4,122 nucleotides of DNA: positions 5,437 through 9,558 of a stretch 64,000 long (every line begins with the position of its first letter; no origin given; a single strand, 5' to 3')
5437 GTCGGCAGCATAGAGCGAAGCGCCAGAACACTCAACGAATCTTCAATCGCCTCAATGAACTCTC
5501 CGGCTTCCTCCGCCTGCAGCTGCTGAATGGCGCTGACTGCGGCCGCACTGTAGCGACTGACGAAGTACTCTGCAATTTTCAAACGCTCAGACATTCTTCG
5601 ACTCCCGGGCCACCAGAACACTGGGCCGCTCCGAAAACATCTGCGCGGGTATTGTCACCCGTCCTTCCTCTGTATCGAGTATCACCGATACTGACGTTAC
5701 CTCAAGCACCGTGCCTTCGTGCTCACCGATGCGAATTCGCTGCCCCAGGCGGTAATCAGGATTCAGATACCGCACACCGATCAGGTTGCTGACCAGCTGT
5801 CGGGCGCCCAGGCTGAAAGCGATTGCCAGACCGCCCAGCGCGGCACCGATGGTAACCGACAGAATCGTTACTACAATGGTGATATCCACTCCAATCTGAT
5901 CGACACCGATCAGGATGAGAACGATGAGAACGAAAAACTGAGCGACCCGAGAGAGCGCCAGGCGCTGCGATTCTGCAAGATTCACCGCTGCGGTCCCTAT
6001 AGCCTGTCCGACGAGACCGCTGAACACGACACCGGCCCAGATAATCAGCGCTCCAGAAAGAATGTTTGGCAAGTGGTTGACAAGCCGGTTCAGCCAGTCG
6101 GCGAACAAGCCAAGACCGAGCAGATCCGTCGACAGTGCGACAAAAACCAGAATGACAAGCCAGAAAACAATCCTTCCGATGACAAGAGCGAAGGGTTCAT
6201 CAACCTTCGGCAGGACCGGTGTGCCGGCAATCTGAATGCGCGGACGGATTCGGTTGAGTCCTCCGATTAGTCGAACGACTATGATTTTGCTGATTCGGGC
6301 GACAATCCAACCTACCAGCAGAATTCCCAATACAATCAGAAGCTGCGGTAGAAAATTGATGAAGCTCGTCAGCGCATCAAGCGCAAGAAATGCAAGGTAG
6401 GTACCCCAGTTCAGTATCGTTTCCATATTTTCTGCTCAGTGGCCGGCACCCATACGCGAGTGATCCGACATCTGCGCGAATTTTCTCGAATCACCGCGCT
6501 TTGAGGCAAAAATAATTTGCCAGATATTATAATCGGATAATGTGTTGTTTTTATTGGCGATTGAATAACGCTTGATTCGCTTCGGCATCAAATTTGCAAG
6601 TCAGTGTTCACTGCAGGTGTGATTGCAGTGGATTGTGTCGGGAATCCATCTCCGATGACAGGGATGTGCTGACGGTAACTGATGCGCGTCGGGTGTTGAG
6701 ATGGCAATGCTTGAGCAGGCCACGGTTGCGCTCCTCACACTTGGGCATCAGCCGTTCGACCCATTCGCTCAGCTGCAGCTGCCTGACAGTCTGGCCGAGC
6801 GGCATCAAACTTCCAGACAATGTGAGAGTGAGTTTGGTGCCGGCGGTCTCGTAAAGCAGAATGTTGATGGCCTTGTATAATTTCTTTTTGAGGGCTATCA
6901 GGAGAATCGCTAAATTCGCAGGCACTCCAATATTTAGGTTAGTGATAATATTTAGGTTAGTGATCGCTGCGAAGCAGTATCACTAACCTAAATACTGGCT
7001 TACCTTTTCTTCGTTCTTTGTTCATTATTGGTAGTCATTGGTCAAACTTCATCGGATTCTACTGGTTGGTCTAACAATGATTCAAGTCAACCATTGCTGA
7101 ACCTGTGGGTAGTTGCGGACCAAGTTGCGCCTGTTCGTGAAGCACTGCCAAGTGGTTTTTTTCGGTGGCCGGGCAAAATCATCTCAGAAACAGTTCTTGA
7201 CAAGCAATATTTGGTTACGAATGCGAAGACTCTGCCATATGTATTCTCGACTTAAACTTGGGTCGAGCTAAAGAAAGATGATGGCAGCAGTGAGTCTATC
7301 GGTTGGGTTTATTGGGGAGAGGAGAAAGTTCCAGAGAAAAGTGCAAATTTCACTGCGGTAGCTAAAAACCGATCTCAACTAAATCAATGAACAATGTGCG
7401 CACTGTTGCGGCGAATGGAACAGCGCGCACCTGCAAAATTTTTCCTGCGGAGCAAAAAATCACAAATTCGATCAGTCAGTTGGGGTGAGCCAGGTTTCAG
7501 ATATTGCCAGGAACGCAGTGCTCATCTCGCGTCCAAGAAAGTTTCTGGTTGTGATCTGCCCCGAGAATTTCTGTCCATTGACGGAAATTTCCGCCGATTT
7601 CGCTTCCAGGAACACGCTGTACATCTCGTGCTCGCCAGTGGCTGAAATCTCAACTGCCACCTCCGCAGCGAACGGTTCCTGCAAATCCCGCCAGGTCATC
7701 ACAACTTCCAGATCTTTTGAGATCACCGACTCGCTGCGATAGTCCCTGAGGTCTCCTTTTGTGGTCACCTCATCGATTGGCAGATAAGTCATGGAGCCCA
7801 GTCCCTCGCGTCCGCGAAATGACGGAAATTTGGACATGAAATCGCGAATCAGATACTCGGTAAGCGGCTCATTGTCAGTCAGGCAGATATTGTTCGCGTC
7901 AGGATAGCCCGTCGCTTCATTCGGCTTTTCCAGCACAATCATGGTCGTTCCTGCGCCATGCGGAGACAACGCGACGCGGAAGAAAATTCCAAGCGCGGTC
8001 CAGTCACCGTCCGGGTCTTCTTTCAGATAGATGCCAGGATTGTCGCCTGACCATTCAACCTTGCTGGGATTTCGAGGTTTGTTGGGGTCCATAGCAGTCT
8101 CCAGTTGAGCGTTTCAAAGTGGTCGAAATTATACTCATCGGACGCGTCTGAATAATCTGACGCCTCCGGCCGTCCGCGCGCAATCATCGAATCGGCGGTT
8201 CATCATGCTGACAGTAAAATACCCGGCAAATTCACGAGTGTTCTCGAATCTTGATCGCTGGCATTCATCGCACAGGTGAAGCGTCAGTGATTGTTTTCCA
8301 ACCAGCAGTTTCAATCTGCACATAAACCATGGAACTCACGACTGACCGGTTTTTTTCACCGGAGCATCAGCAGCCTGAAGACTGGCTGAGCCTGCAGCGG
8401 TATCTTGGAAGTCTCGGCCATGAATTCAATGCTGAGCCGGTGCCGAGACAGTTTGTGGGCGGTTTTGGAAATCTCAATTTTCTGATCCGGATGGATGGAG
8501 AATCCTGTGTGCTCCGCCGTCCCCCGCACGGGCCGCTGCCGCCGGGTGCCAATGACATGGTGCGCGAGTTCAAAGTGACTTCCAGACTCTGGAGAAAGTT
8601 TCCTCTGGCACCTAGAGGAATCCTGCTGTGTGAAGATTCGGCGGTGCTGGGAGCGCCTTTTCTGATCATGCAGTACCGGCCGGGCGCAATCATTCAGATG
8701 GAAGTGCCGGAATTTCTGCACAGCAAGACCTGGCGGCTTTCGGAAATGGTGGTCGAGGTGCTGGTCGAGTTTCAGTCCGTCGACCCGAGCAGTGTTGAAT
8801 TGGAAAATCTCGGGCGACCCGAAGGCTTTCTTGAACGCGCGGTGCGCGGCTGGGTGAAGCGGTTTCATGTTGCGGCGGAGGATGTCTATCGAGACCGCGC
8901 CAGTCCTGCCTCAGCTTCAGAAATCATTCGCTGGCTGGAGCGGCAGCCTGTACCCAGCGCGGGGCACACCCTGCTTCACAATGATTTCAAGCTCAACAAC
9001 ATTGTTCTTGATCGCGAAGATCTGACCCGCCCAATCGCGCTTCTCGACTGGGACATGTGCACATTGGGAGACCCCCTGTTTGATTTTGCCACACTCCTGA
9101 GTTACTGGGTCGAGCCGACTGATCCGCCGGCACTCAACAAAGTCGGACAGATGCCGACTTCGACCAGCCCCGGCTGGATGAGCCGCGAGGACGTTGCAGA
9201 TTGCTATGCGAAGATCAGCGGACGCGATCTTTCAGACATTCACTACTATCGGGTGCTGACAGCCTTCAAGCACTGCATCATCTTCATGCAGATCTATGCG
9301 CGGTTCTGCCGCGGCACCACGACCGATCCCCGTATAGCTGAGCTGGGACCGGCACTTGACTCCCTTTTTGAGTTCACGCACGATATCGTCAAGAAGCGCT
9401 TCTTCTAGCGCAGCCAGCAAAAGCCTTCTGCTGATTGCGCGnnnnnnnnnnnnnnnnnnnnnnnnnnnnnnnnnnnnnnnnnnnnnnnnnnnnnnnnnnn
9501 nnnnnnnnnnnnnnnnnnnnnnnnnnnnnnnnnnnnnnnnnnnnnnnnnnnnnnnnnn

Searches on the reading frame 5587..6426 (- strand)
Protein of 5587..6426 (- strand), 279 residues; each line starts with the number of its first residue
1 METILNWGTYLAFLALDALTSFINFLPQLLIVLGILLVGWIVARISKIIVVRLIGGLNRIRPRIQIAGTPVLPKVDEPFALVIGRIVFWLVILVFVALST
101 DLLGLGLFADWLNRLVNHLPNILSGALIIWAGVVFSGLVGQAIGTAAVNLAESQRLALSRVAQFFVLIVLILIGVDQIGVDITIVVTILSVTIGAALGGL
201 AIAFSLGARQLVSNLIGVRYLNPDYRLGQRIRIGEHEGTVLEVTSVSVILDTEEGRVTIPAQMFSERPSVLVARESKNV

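Call 13: search_protein_families(library=pfam, proteins=[window:5587-6426:-], max_evalue=0.00001)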
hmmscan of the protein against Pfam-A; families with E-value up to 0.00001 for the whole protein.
window:5587-6426:- (279 aa): 1 family
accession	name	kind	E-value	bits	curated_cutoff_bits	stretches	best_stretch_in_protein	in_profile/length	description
PF05552.17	MS_channel_1st_1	-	1.6e-07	31.5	22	1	18-56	6-44/50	Mechanosensitive ion channel, conserved TM helix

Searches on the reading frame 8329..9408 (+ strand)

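Call 13: search_protein_families(library=pfam, proteins=[window:8329-9408:+], max_evalue=0.00001)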
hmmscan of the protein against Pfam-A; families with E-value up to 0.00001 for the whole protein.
window:8329-9408:+ (359 aa): 1 family
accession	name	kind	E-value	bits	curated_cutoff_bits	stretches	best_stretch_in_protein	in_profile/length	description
PF01636.29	APH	-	8.3e-34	117.8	23.2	1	40-274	3-227/239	Phosphotransferase enzyme family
